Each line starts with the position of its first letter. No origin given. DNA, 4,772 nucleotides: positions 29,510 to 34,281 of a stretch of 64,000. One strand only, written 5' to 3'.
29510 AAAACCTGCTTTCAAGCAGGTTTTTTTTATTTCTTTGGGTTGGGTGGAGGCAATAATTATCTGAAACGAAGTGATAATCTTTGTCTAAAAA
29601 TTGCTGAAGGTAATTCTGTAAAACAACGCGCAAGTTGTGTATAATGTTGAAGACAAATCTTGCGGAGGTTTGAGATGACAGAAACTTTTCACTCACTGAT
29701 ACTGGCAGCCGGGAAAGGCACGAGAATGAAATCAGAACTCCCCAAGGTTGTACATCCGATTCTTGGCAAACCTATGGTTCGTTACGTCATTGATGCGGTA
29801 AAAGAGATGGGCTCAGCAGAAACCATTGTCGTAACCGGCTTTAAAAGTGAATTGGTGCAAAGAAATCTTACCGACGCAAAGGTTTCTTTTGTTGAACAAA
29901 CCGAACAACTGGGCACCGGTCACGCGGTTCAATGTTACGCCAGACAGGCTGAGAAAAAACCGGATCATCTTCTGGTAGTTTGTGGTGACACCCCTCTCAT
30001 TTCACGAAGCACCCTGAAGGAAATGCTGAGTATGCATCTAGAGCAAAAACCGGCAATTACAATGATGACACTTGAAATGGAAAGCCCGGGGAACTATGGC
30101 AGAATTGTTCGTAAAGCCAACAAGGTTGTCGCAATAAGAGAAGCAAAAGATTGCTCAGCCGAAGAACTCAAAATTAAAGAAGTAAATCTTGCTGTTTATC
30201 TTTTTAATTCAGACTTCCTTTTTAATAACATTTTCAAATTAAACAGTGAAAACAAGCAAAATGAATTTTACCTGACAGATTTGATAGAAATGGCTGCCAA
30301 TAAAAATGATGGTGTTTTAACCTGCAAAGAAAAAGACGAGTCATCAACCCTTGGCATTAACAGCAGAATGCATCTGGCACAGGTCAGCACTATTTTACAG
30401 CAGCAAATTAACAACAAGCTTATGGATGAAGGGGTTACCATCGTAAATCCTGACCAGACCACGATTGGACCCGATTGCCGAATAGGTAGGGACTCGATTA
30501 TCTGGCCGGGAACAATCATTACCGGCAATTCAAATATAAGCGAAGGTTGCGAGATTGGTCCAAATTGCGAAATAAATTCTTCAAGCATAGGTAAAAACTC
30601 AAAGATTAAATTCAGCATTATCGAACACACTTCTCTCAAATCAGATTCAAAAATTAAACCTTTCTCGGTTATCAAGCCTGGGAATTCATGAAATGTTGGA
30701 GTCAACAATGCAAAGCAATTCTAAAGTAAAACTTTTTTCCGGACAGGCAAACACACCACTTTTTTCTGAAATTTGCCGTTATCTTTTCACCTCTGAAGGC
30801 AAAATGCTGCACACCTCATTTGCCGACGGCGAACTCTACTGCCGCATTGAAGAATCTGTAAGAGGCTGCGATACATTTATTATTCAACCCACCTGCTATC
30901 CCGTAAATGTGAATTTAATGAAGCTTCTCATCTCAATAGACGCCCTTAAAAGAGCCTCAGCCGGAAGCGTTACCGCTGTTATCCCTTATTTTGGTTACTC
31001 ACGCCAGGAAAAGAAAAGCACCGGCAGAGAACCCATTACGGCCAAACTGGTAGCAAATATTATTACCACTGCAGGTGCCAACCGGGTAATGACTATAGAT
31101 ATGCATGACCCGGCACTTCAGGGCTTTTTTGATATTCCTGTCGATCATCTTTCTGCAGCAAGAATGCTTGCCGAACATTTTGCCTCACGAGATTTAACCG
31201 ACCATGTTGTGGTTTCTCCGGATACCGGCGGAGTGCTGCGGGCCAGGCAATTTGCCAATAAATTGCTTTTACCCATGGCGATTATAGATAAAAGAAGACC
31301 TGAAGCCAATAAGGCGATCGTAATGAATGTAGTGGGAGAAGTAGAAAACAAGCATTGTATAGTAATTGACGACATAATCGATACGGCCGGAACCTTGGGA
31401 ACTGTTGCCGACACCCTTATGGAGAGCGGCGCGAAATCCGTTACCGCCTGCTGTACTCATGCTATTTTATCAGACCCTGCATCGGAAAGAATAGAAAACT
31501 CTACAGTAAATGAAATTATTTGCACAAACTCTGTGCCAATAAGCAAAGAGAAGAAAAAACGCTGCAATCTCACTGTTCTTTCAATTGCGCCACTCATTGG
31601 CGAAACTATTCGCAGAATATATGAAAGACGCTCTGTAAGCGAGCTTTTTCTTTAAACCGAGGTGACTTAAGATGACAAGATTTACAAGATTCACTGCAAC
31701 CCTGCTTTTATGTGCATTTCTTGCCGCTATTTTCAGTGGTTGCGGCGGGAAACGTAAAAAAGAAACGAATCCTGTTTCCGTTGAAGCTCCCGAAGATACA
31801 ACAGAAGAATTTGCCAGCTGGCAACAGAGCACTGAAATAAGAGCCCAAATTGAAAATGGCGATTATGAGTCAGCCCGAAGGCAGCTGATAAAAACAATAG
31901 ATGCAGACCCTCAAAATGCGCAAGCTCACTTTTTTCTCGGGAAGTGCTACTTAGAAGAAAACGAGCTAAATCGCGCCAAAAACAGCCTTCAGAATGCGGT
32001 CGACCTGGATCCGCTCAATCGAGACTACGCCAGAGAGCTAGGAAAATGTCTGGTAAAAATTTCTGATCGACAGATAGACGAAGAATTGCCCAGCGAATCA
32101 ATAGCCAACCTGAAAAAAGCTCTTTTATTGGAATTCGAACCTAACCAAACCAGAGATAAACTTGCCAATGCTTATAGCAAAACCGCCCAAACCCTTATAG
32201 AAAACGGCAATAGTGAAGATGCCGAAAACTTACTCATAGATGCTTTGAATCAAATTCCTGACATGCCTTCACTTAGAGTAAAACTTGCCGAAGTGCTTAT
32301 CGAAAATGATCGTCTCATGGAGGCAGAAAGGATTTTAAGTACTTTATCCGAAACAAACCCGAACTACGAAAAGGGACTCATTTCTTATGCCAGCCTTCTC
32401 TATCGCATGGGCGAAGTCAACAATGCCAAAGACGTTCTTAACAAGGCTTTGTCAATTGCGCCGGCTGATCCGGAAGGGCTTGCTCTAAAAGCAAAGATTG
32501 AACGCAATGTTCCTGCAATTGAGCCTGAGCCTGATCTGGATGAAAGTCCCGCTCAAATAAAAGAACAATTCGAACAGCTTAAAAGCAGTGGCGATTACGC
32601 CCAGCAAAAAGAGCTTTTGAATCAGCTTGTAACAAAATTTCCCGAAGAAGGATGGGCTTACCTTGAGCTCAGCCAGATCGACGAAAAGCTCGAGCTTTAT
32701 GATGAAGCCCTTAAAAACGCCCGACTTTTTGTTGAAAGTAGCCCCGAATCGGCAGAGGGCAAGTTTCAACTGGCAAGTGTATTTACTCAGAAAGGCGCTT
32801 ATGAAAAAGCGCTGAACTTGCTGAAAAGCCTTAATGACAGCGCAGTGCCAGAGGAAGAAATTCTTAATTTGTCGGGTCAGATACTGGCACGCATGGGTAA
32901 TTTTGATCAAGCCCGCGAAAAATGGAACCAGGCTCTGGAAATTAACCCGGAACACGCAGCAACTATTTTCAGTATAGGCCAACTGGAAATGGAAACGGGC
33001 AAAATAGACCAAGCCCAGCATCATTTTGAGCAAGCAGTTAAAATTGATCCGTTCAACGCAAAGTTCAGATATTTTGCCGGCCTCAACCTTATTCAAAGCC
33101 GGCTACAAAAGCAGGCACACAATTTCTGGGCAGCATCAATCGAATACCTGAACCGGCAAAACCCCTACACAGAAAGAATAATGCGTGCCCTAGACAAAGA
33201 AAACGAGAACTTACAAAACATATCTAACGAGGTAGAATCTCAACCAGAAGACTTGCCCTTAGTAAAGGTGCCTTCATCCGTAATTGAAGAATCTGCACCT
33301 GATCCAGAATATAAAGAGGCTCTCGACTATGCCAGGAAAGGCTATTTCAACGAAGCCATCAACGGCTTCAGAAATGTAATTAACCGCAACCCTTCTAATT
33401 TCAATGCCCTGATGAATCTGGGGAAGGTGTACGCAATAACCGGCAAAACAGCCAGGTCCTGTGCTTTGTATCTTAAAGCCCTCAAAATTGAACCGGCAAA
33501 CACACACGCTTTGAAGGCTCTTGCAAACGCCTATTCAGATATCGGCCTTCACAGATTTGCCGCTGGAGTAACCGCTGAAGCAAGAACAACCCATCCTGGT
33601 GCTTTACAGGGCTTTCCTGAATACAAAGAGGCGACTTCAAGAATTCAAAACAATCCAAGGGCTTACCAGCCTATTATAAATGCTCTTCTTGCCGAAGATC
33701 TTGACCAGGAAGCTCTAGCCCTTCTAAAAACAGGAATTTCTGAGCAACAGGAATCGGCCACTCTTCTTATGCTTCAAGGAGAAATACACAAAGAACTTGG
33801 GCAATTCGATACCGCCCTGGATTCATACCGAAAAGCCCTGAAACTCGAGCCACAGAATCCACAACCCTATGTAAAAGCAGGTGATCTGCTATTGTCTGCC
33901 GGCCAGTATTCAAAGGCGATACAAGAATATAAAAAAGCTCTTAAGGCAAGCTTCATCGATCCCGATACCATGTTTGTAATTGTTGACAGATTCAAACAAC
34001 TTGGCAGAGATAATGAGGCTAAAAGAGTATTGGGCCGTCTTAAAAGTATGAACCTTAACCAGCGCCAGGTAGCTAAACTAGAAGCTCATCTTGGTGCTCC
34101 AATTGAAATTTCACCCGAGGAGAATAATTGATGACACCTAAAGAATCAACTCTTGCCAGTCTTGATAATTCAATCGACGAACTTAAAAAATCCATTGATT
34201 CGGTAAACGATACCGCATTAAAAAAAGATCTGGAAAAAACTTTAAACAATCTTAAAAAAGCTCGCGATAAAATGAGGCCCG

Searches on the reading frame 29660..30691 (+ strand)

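Call 12: search_protein_families(library=pfam, proteins=[window:29660-30691:+], max_evalue=0.0001)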
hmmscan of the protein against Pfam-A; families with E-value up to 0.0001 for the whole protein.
window:29660-30691:+ (343 aa): 6 families
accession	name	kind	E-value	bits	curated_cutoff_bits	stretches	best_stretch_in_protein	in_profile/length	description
PF12804.13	NTP_transf_3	-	3.6e-21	76.4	27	1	13-136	2-121/160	MobA-like NTP transferase domain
PF00483.29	NTP_transferase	-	9e-19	68.4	21.2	1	12-226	2-223/245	Nucleotidyl transferase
PF00132.30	Hexapep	-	3.5e-12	45.9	27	0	267-289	14-36/36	Bacterial transferase hexapeptide (six repeats)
PF02348.25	CTP_transf_3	-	8.4e-09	36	22.6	1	29-195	16-168/217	Cytidylyltransferase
PF01128.25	IspD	-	1.6e-08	35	27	1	12-135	3-127/221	2-C-methyl-D-erythritol 4-phosphate cytidylyltransferase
PF25084.1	LbH_EIF2B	-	9.9e-07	29.2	54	1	264-339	13-94/105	EIF2B subunit epsilon LbH domain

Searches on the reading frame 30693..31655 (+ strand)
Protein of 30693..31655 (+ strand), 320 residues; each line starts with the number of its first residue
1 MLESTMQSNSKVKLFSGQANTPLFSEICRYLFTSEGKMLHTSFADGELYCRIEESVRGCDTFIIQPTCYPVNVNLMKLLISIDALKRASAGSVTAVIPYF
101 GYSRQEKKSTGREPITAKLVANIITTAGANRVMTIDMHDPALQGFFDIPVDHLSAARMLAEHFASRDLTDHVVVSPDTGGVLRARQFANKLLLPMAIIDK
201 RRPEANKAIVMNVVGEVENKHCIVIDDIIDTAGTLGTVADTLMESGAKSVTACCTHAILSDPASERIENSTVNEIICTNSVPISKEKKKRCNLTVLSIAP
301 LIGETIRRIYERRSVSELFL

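Call 12: search_protein_families(library=pfam, proteins=[window:30693-31655:+], max_evalue=0.0001)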
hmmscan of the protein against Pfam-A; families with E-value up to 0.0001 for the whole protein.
window:30693-31655:+ (320 aa): 3 families
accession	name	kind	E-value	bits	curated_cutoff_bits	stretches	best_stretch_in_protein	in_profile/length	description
PF13793.12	Pribosyltran_N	-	1.5e-47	160.7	25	1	12-128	1-117/117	N-terminal domain of ribose phosphate pyrophosphokinase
PF14572.12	Pribosyl_synth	-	1.1e-26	94.4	27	1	210-319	74-183/184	Phosphoribosyl synthetase-associated domain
PF00156.33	Pribosyltran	-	1.5e-18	67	26.3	1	155-273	15-141/158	Phosphoribosyl transferase domain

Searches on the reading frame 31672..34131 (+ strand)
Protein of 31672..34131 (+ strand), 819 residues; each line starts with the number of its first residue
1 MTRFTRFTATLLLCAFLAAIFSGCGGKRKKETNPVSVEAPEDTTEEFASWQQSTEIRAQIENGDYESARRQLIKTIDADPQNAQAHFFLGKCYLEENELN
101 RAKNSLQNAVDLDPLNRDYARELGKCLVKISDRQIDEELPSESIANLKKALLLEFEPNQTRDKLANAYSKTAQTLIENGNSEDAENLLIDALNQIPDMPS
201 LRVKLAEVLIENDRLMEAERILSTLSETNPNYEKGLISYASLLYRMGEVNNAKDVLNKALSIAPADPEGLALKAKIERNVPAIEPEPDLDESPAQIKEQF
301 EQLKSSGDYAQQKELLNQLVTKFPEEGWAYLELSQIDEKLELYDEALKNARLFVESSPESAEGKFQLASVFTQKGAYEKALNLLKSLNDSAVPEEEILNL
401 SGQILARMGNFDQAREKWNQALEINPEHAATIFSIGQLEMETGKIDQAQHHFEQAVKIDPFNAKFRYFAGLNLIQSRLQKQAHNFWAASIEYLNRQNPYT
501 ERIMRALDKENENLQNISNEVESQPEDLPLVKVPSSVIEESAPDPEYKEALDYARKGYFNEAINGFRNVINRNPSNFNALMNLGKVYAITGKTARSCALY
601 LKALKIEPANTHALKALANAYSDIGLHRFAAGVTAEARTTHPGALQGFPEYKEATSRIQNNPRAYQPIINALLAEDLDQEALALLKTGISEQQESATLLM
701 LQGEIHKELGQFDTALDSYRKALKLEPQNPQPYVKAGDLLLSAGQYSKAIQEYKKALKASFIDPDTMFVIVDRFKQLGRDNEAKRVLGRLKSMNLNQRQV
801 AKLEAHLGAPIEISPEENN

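Call 12: search_protein_families(library=pfam, proteins=[window:31672-34131:+], max_evalue=0.0001)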
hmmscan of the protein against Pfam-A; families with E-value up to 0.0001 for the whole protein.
window:31672-34131:+ (819 aa): 33 families (the best 25 are shown)
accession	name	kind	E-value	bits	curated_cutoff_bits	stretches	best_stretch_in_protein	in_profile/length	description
PF14559.12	TPR_19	-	5e-55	184.1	25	4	60-123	2-65/68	Tetratricopeptide repeat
PF07719.23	TPR_2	-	1.3e-46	153.3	27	2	396-428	2-34/34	Tetratricopeptide repeat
PF13432.12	TPR_16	-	2.3e-45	153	32.7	3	56-101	4-49/65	Tetratricopeptide repeat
PF13414.12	TPR_11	-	4.4e-41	138.8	26.8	1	703-740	1-38/42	TPR repeat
PF13428.12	TPR_14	-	6e-41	135.1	23.5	0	236-276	4-44/44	Tetratricopeptide repeat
PF13181.12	TPR_8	-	4.3e-40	132.9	25.7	1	697-729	2-34/34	Tetratricopeptide repeat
PF13424.12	TPR_12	-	3.2e-32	111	30.1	1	396-459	4-75/77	Tetratricopeptide repeat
PF00515.34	TPR_1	-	1.2e-29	101.3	27.8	1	699-729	4-34/34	Tetratricopeptide repeat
PF13431.12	TPR_17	-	8.8e-29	97.8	24.4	0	719-751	2-34/34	Tetratricopeptide repeat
PF12895.13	ANAPC3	-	3.4e-25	88.6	27.2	1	341-415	3-76/82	Anaphase-promoting complex, cyclosome, subunit 3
PF23914.1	TPR_CcmH_CycH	-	4e-24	85.7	42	1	670-746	25-100/158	Cytochrome c-type biogenesis protein H TPR domain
PF13174.12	TPR_6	-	3e-17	62.5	26.3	0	699-728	3-32/33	Tetratricopeptide repeat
PF13176.12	TPR_7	-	2.3e-14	52.6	27.9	0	699-730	2-33/36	Tetratricopeptide repeat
PF24575.1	TPR_Slam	-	7.3e-14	52.5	35.2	0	142-220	26-102/104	Surface lipoprotein assembly modifier, N-terminal TPR repeats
PF09976.15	TPR_21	-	1.1e-13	51.8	25.5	1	298-427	44-178/193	Tetratricopeptide repeat-like domain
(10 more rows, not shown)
